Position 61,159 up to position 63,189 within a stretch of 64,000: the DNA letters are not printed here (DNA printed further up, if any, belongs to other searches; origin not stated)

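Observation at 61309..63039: Low-GC 576-aa orphan with CorA-like architecture (large soluble domain, coiled-coil stalk, two C-terminal TM helices, basic tail)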

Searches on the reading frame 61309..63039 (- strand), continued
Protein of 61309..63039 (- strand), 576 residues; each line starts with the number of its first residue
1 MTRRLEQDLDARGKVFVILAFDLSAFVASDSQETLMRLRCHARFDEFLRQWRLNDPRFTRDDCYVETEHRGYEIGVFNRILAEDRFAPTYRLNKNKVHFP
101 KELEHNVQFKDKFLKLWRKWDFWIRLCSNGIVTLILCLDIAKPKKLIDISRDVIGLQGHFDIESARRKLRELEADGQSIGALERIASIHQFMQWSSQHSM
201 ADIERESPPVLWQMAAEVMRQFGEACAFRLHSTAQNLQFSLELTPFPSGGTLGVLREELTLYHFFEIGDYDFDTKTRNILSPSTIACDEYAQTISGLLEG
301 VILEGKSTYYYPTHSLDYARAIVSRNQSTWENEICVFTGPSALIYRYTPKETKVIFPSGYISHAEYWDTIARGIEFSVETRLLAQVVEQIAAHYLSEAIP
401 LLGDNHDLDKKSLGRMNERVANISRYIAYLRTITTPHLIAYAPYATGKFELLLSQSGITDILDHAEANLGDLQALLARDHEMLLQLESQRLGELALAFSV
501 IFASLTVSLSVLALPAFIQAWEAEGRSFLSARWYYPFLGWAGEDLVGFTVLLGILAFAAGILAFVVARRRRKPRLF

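Call 41: search_protein_families(library=pfam, alignment_id=A2, max_evalue=10)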
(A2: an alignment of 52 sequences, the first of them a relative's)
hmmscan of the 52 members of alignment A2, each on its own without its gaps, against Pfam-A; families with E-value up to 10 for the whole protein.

A. member 1, P0001 (576 aa): 1 family
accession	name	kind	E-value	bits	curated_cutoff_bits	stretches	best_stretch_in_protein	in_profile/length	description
PF20066.5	Glyoxalase_8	-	0.27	11.7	23.7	1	165-220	15-70/143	Glyoxalase superfamily protein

B. families by the number of members that match (of 52 scanned): 74 families (the first 25 are shown)
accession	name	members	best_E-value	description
PF07332.16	Phage_holin_3_6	4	0.0099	Putative Actinobacterial Holin-X, holin superfamily III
PF01484.22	Col_cuticle_N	4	0.07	Nematode cuticle collagen N-terminal domain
PF01544.23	CorA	3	0.00053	CorA-like Mg2+ transporter protein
PF20990.2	DUF2207_C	3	0.025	Predicted membrane protein (DUF2207) C-terminal domain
PF02656.20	DUF202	3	0.041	Domain of unknown function (DUF202)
PF19506.4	DUF6040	2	0.045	Family of unknown function (DUF6040)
PF20712.2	CyanoTRADDas_TM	2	0.14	Cyanobacterial TRADD-N associated 2-Transmembrane domain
PF16326.10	ABC_tran_CTD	2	0.17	ABC transporter C-terminal domain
PF24661.1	DUF7649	2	0.78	Domain of unknown function (DUF7649)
PF02582.19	DUF155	1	0.0013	RMND1/Sif2-Sif3/Mrx10, DUF155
PF01724.21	DUF29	1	0.0029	Domain of unknown function DUF29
PF24284.1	DUF7472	1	0.003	Family of unknown function (DUF7472)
PF04465.17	DUF499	1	0.009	Protein of unknown function (DUF499)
PF16491.10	Peptidase_M48_N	1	0.01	CAAX prenyl protease N-terminal, five membrane helices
PF07729.17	FCD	1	0.012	FCD domain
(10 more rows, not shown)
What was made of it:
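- On CorA / MIT superfamily (2-TM-GxN, PF01544): Sub-threshold hits occur in 3 of 52 relatives, best 5.3e-4 (call 41).
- Pfam CorA is sub-threshold in 3 of 52 members (call 41).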

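Call 44: fold_search(model_id=the predicted structure, library=viral)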
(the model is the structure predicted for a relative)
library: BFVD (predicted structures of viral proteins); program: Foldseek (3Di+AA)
matches with E <= 10: 149; with E <= 0.001: 0
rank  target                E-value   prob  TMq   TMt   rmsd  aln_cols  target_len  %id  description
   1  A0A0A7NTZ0            6.5e-02  0.66  0.15  0.24  18.7       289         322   12  Mg2+ transporter protein [Lactobacillus phage LfeInf]
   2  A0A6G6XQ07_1          2.2e-01  0.15  0.09  0.07  12.1       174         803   11  (no name in the UniProt tables at hand)
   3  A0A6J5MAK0            3.1e-01  0.06  0.12  0.10  28.4       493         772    9  Uncharacterized protein [uncultured Caudovirales phage]
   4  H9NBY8                6.1e-01  0.12  0.13  0.17  15.2       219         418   14  (no name in the UniProt tables at hand)
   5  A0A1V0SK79            7.1e-01  0.09  0.08  0.17  11.4       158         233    9  Uncharacterized protein [Klosneuvirus KNV1]
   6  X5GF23                8.3e-01  0.08  0.08  0.07  24.5       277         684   10  p74 [Nilaparvata lugens endogenous nudivirus]
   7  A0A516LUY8            9.2e-01  0.23  0.16  0.16  26.5       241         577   12  (no name in the UniProt tables at hand)
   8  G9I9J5                1.0e+00  0.30  0.16  0.23  20.3       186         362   11  (no name in the UniProt tables at hand)
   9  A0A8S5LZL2            1.1e+00  0.15  0.11  0.07  25.1       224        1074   15  Chromosome segregation protein [Siphoviridae sp. ctM7c3]
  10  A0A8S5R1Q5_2          1.2e+00  0.15  0.13  0.08  32.8       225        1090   13  Tail tape measure [Siphoviridae sp. ctj7g1]
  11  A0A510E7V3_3          1.3e+00  0.16  0.16  0.09  18.6       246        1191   15  (no name in the UniProt tables at hand)
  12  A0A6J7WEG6            1.3e+00  0.11  0.10  0.11  24.8       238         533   11  Uncharacterized protein (Fragment) [uncultured Caudovirales phage]
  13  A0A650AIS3            1.3e+00  0.05  0.12  0.08  28.9       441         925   10  (no name in the UniProt tables at hand)
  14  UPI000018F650         1.3e+00  0.04  0.10  0.12  30.3       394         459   12  (no name look-up for this kind of identifier)
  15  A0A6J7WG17            1.5e+00  0.03  0.10  0.09  31.0       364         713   10  Uncharacterized protein [uncultured Caudovirales phage]
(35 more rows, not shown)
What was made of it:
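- The top hit in the viral library is a phage 'Mg2+ transporter' (call 44).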

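Call 54: search_protein_families(library=pfam, proteins=[P0054, P0069, P0071, P0078, P0084, P0088, P0090, P0117, P0128], max_evalue=0.01)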
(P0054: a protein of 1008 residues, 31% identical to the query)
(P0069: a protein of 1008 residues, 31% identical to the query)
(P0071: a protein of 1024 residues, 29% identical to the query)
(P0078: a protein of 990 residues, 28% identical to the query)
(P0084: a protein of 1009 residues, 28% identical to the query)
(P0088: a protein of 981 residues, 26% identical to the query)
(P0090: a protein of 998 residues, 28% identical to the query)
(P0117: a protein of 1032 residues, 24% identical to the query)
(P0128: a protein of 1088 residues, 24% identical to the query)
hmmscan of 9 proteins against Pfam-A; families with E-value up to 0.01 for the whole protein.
P0054 (1008 aa): 5 families
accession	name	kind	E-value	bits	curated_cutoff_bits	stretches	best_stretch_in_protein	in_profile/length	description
PF13191.12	AAA_16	-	5.3e-08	34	32.6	1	38-175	12-158/167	AAA ATPase domain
PF01637.24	ATPase_2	-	2.5e-07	31.2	33.2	1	47-253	17-224/225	ATPase domain predominantly from Archaea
PF13401.12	AAA_22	-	4e-07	30.8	27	1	48-196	5-129/130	AAA domain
PF14516.12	AAA_35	-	0.00011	21.5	27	1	50-261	33-246/331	AAA-like domain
PF24389.1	ORC-CDC6-like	-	0.0028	16.9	27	1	91-190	153-254/571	ORC-CDC6-like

P0069 (1008 aa): 6 families
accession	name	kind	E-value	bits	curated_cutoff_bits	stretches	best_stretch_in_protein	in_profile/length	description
PF13401.12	AAA_22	-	2.3e-06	28.4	27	1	56-193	14-128/130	AAA domain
PF01637.24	ATPase_2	-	2.6e-05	24.6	33.2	1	55-250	28-220/225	ATPase domain predominantly from Archaea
PF13191.12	AAA_16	-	0.00055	20.9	32.6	1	55-161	32-147/167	AAA ATPase domain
PF25199.1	nSTAND_NTPase5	-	0.0022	18.3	34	1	45-94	39-87/145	Novel STAND NTPase 5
PF14516.12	AAA_35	-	0.0034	16.7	27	1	54-297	38-278/331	AAA-like domain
PF05729.18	NACHT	-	0.0059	16.9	26.7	0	56-161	9-96/167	NACHT domain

P0071 (1024 aa): 5 families
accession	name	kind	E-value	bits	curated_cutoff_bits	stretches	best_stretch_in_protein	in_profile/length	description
PF13191.12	AAA_16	-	1.2e-05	26.3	32.6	1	54-172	32-158/167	AAA ATPase domain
PF24883.2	NPHP3_N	-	3.3e-05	24.6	24.8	1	53-185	29-161/164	Nephrocystin 3, N-terminal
PF13401.12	AAA_22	-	0.00014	22.6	27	1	53-171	12-109/130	AAA domain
PF04851.21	ResIII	-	0.00017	22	22.5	1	29-89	6-67/164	Type III restriction enzyme, res subunit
PF14516.12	AAA_35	-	0.0032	16.8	27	0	35-263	20-248/331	AAA-like domain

P0078 (990 aa): 4 families
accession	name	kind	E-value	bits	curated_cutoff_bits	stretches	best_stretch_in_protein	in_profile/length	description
PF14516.12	AAA_35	-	1.6e-08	34.2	27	1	127-323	120-317/331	AAA-like domain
PF13401.12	AAA_22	-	0.00028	21.6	27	1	51-172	10-119/130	AAA domain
PF05729.18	NACHT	-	0.00028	21.2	26.7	1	54-177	8-130/167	NACHT domain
PF17650.6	RACo_linker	-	0.0024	18.1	26.2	0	110-150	20-58/86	RACo linker region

P0084 (1009 aa): 8 families
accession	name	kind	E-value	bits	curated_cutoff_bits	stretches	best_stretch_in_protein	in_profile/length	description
PF13401.12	AAA_22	-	8.9e-09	36.2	27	1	43-187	9-128/130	AAA domain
PF13191.12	AAA_16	-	1.2e-08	36.1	32.6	1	33-166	18-158/167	AAA ATPase domain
PF01637.24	ATPase_2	-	1.1e-05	25.8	33.2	1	42-250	23-223/225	ATPase domain predominantly from Archaea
PF24883.2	NPHP3_N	-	2.6e-05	24.9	24.8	1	28-172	10-154/164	Nephrocystin 3, N-terminal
PF13086.12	AAA_11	-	0.00025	21.3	27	0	41-110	19-88/257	AAA domain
PF01443.25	Viral_helicase1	-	0.00077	19.8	21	1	43-91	2-48/228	Viral superfamily 1 RNA helicase core domain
PF11026.13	DUF2721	-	0.0013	19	28.3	1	891-960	40-102/129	Protein of unknown function (DUF2721)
PF13245.12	AAA_19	-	0.0015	19.2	25.1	0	41-76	13-50/134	AAA domain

P0088 (981 aa): 5 families
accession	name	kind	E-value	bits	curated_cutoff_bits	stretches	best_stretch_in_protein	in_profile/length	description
PF13191.12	AAA_16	-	3.6e-08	34.5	32.6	1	24-164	12-155/167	AAA ATPase domain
PF13401.12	AAA_22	-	2.4e-07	31.6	27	1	40-184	9-128/130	AAA domain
PF01637.24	ATPase_2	-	2.9e-07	31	33.2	1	39-246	23-222/225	ATPase domain predominantly from Archaea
PF24883.2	NPHP3_N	-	0.00013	22.7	24.8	1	26-169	11-154/164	Nephrocystin 3, N-terminal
PF14516.12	AAA_35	-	0.0028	17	27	1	160-257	152-247/331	AAA-like domain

P0090 (998 aa): 6 families
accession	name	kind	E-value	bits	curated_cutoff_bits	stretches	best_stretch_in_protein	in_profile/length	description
PF13401.12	AAA_22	-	1.9e-10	41.6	27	1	41-187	8-128/130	AAA domain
PF13191.12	AAA_16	-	1.8e-08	35.5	32.6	1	30-155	12-147/167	AAA ATPase domain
PF24883.2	NPHP3_N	-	5.6e-07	30.3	24.8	1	27-180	13-162/164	Nephrocystin 3, N-terminal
PF05729.18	NACHT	-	0.00039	20.7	26.7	1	42-222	4-163/167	NACHT domain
PF00004.35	AAA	-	0.00049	21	21.2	1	42-186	2-112/131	ATPase family associated with various cellular activities (AAA)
PF01637.24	ATPase_2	-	0.0051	17.1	33.2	1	38-250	20-223/225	ATPase domain predominantly from Archaea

P0117 (1032 aa): 3 families
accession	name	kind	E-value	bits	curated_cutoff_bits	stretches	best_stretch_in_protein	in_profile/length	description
PF13191.12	AAA_16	-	6.6e-08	33.7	32.6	1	36-174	22-148/167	AAA ATPase domain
PF13401.12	AAA_22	-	3.1e-06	28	27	1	42-189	9-128/130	AAA domain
PF05729.18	NACHT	-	0.0025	18.1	26.7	1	42-189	4-135/167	NACHT domain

P0128 (1088 aa): 3 families
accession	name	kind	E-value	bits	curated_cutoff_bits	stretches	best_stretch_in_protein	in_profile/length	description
PF13401.12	AAA_22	-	4.4e-08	33.9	27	1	36-181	9-129/130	AAA domain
PF13191.12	AAA_16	-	3.1e-07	31.5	32.6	1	22-167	14-162/167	AAA ATPase domain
PF00004.35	AAA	-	0.0076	17.1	21.2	0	36-176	2-109/131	ATPase family associated with various cellular activities (AAA)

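Call 56: find_encoding_contigs(protein=P0164, flank=10000, max_places=1)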
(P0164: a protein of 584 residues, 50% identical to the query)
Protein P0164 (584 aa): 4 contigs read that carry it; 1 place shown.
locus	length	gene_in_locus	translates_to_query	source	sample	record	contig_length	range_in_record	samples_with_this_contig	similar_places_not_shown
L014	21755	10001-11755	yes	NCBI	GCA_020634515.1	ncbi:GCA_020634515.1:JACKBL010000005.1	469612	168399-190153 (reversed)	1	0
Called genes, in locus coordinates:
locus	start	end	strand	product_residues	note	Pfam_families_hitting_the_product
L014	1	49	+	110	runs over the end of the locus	PF00520:Ion_trans, PF07885:Ion_trans_2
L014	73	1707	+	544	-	PF03007:WS_DGAT_cat, PF06974:WS_DGAT_C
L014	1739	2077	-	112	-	PF03819:MazG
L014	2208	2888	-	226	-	-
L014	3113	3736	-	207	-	PF01613:Flavin_Reduct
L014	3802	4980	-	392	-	PF20510:HgmA_N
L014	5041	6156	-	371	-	PF00903:Glyoxalase, PF13468:Glyoxalase_3 (faint), PF13669:Glyoxalase_4 (weak), PF14696:Glyoxalase_5 (weak), PF00903:Glyoxalase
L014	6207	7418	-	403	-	PF00155:Aminotran_1_2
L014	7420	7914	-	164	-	PF12840:HTH_20, PF13404:HTH_AsnC-type, PF13412:HTH_24, PF01037:AsnC_trans_reg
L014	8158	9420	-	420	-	PF00515:TPR_1 (faint), PF07719:TPR_2 (faint), PF13181:TPR_8 (faint), PF13374:TPR_10 (faint), PF24885:TPR_NPHP3 (faint), PF13424:TPR_12, PF17874:TPR_MalT (weak), PF13424:TPR_12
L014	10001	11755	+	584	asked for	-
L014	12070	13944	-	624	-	PF01541:GIY-YIG, PF27096:UvrC_M, PF02151:UVR, PF22920:UvrC_RNaseH, PF08459:UvrC_RNaseH_dom, PF00633:HHH (faint), PF12826:HHH_2, PF14520:HHH_5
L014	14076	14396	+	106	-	-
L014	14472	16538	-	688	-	PF00270:DEAD, PF04851:ResIII, PF00271:Helicase_C, PF22590:Cas3-like_C_2 (faint)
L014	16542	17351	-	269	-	-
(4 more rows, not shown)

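Call 57: find_encoding_contigs(protein=P0168, flank=10000, max_places=1)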
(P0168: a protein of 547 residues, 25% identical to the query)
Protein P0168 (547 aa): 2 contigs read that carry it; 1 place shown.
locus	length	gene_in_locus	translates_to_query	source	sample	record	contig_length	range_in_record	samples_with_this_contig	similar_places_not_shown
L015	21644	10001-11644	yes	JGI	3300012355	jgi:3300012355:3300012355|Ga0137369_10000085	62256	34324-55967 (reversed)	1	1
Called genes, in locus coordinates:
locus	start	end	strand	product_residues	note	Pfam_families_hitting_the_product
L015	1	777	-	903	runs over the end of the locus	PF03717:PBP_dimer, PF00905:Transpeptidase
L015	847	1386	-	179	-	PF04093:MreD (weak)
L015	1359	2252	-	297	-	PF04085:MreC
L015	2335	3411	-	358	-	PF06723:MreB_Mbl, PF00022:Actin (weak), PF11104:PilM_2 (faint), PF00012:HSP70 (weak), PF14450:FtsA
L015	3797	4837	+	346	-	PF00005:ABC_tran, PF13304:AAA_21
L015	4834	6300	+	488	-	PF12679:ABC2_membrane_2, PF01944:SpoIIM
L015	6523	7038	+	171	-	PF01281:Ribosomal_L9_N, PF03948:Ribosomal_L9_C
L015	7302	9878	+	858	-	PF00772:DnaB, PF03796:DnaB_C, PF13481:AAA_25, PF14890:Intein_splicing, PF14528:LAGLIDADG_3, PF03796:DnaB_C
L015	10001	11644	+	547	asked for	-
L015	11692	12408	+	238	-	PF07261:DnaB_2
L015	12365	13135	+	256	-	PF01695:IstB_IS21, PF00308:Bac_DnaA, PF00004:AAA (faint)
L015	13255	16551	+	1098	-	PF00515:TPR_1 (faint), PF07719:TPR_2 (faint), PF12895:ANAPC3 (faint), PF13174:TPR_6 (faint), PF13176:TPR_7 (faint), PF13432:TPR_16 (weak), PF14559:TPR_19, PF14559:TPR_19 (weak), +16 more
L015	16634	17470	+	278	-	PF19293:CdaA_N (weak), PF02457:DAC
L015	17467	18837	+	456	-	PF07949:YbbR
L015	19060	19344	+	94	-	PF02686:GatC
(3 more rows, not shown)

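Call 58: find_encoding_contigs(protein=P0163, flank=10000, max_places=1)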
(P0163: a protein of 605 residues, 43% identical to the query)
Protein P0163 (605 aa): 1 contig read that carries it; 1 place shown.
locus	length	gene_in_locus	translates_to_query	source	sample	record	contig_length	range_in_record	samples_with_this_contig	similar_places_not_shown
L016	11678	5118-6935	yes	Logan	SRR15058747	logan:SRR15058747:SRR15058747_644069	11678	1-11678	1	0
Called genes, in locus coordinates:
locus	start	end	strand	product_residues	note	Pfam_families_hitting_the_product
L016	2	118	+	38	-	?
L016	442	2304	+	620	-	PF00924:MS_channel_2nd, PF21082:MS_channel_3rd (faint)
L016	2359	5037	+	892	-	PF00924:MS_channel_2nd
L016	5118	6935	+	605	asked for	-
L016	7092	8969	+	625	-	PF02254:TrkA_N (faint), PF22614:Slo-like_RCK, PF06241:Castor_Poll_mid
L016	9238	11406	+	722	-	PF00924:MS_channel_2nd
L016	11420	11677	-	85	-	?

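Call 64: search_protein_families(library=pfam, proteins=[L012:2187-4145:+, L012:4363-6207:+, L012:6244-9117:+, L012:9092-9961:+, L012:11845-12672:-, L012:12757-13755:-, L012:13752-14633:-, L012:14557-15897:-], max_evalue=0.001)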
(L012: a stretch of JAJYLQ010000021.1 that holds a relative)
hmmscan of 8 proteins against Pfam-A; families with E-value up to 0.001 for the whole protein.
L012:2187-4145:+ (652 aa): 4 families
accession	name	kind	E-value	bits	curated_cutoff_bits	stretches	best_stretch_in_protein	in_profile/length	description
PF06241.17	Castor_Poll_mid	-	1.3e-32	112.4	26.7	1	290-384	1-96/104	Castor and Pollux, part of voltage-gated ion channel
PF22614.2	Slo-like_RCK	-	9.9e-09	35.3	24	0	146-239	4-95/119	Calcium-activated potassium channel slowpoke-like RCK domain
PF02254.24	TrkA_N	-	3.2e-08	34.3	23.8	1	412-515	2-89/116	TrkA-N domain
PF02080.26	TrkA_C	-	0.00031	21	27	0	323-380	6-62/71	TrkA-C domain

L012:4363-6207:+ (614 aa): 2 families
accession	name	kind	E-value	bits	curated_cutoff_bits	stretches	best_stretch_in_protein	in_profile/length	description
PF00924.24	MS_channel_2nd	-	2.3e-10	40.9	20.2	1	188-254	3-67/68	Mechanosensitive ion channel, beta-domain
PF21082.3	MS_channel_3rd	-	0.00015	22.5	21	1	486-588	13-87/88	Mechanosensitive ion channel MscS, C-terminal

L012:6244-9117:+ (957 aa): 1 family
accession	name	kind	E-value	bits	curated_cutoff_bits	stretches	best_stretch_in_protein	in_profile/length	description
PF00924.24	MS_channel_2nd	-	2.6e-11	43.9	20.2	1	542-611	1-68/68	Mechanosensitive ion channel, beta-domain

L012:9092-9961:+ (289 aa): 0 families

L012:11845-12672:- (275 aa): 1 family
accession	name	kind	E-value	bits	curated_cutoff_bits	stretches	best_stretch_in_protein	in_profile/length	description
PF03746.21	LamB_YcsF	-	1.6e-97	326.3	22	1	32-265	1-238/239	LamB/YcsF family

L012:12757-13755:- (332 aa): 1 family
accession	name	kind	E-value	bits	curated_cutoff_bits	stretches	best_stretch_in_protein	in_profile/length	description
PF02626.20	CT_A_B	-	6e-88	295.3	25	1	42-307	1-260/261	Carboxyltransferase domain, subdomain A and B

L012:13752-14633:- (293 aa): 1 family
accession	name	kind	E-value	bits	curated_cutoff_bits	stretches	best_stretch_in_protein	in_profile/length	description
PF02682.21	CT_C_D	-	9.2e-74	247.9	22.1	1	82-278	3-202/202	Carboxyltransferase domain, subdomain C and D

L012:14557-15897:- (446 aa): 3 families
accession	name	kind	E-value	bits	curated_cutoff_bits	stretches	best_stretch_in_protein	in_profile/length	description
PF05958.17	tRNA_U5-meth_tr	-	3.4e-18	66.2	23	2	369-437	285-350/357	tRNA (Uracil-5-)-methyltransferase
PF01938.26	TRAM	-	4.5e-10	39.7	21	1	3-63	5-61/61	TRAM domain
PF05175.20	MTS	-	3.3e-05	24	23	0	292-377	22-108/170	Methyltransferase small domain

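Call 66: find_related_loci(query=A1, collection=viral_contigs, flank=10000)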
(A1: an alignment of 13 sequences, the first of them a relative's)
Query A1 (576 aa) in viral_contigs; peptide patterns used: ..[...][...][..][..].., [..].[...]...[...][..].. (x = any residue, [..] = any of these).
45 stretches matched a pattern, but none encodes a relative of the query by tblastn (E <= 1e-3).
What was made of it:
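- There are no relatives on 2.9 million viral contigs (call 66).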

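Call 67: find_related_loci(query=A1, collection=metagenome_contigs, flank=10000)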
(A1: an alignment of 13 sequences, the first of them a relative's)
Query A1 (576 aa) in metagenome_contigs; peptide patterns used: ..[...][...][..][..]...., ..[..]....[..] (x = any residue, [..] = any of these).
86 stretches matched a pattern; 3 encode a relative of the query (tblastn E <= 1e-3); 3 distinct loci.
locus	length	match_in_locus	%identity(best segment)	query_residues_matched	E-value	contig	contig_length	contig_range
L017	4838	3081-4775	48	6-571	6e-179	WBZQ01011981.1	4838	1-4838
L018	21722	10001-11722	37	9-576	1e-103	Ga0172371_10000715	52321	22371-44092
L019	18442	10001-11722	37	9-576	1e-103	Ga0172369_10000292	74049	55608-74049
